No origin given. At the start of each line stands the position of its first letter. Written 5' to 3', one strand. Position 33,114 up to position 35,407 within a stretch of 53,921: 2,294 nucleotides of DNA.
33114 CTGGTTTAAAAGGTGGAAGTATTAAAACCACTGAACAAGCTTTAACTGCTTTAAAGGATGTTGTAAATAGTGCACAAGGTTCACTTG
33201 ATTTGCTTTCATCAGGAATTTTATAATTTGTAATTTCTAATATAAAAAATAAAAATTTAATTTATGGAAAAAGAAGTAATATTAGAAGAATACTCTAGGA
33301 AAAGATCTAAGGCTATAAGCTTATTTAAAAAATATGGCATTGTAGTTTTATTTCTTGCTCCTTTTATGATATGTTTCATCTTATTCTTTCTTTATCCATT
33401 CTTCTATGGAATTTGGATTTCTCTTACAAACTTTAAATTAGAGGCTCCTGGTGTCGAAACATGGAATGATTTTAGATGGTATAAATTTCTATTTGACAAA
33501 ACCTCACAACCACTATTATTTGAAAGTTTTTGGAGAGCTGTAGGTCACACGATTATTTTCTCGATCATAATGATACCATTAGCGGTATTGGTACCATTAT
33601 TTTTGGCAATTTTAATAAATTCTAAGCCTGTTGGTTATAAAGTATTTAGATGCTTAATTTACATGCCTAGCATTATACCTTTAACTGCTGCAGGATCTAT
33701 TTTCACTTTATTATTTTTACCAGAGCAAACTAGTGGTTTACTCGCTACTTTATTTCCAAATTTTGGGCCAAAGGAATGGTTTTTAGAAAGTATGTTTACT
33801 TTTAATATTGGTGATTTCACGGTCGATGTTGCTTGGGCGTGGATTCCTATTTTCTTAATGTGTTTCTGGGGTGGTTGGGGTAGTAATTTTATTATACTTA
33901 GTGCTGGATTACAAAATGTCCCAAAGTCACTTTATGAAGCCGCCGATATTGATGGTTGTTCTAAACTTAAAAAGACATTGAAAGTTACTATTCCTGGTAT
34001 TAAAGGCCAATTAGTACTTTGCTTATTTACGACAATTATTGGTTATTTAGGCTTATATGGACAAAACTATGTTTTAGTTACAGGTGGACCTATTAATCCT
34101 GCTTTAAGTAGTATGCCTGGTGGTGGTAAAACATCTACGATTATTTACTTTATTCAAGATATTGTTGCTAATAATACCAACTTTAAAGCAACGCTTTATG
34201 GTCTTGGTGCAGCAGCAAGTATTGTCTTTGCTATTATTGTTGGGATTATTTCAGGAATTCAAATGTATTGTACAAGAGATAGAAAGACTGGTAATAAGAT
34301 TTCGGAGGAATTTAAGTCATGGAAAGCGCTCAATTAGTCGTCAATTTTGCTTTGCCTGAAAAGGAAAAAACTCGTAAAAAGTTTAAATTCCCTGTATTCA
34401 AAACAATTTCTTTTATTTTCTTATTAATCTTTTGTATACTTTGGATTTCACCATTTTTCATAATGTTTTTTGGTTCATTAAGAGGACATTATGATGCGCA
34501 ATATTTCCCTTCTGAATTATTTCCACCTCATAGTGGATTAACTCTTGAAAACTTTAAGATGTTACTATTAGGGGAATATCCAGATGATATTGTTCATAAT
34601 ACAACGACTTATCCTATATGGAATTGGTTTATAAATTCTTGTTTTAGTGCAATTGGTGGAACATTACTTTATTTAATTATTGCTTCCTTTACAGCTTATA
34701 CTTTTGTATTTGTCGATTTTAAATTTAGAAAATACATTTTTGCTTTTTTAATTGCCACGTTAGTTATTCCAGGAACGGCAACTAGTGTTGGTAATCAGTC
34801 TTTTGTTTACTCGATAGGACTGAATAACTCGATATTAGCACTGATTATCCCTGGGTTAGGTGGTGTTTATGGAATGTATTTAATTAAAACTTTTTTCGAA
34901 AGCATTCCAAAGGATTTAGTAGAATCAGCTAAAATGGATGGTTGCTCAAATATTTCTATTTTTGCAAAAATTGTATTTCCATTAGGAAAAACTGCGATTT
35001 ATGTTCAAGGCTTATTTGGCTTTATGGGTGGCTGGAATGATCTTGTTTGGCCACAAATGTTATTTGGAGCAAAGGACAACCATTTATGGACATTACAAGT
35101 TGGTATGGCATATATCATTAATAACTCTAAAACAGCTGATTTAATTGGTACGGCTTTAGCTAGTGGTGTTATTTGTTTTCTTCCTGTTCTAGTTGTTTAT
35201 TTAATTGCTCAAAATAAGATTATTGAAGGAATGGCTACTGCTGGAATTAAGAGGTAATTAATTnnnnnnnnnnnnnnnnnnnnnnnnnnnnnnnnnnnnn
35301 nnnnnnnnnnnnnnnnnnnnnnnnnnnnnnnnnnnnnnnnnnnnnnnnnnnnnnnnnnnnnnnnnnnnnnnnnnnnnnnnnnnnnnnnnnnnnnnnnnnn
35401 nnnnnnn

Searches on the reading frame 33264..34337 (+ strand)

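Call 10: search_protein_families(library=pfam, proteins=[window:33264-34337:+], max_evalue=0.001)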
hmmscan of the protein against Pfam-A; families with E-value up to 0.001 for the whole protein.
window:33264-34337:+ (357 aa): 1 family
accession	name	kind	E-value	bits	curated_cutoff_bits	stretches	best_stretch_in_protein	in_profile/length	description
PF00528.27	BPD_transp_1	-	4.1e-11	43.4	26.4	1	108-330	2-170/184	Binding-protein-dependent transport system inner membrane component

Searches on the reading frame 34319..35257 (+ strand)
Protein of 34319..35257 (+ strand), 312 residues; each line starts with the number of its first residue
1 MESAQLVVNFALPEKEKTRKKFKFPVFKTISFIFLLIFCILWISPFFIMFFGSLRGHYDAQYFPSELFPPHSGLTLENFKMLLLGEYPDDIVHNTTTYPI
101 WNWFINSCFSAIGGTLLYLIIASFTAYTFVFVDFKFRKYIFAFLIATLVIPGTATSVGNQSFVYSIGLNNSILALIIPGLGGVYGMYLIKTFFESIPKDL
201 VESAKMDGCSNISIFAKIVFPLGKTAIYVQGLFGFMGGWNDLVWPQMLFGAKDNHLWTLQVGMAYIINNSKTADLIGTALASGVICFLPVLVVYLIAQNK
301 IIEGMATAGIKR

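Call 10: search_protein_families(library=pfam, proteins=[window:34319-35257:+], max_evalue=0.001)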
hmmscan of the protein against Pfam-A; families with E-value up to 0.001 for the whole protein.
window:34319-35257:+ (312 aa): 1 family
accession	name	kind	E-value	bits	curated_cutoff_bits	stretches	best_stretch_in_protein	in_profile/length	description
PF00528.27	BPD_transp_1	-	4.1e-14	53.2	26.4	1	121-298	4-175/184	Binding-protein-dependent transport system inner membrane component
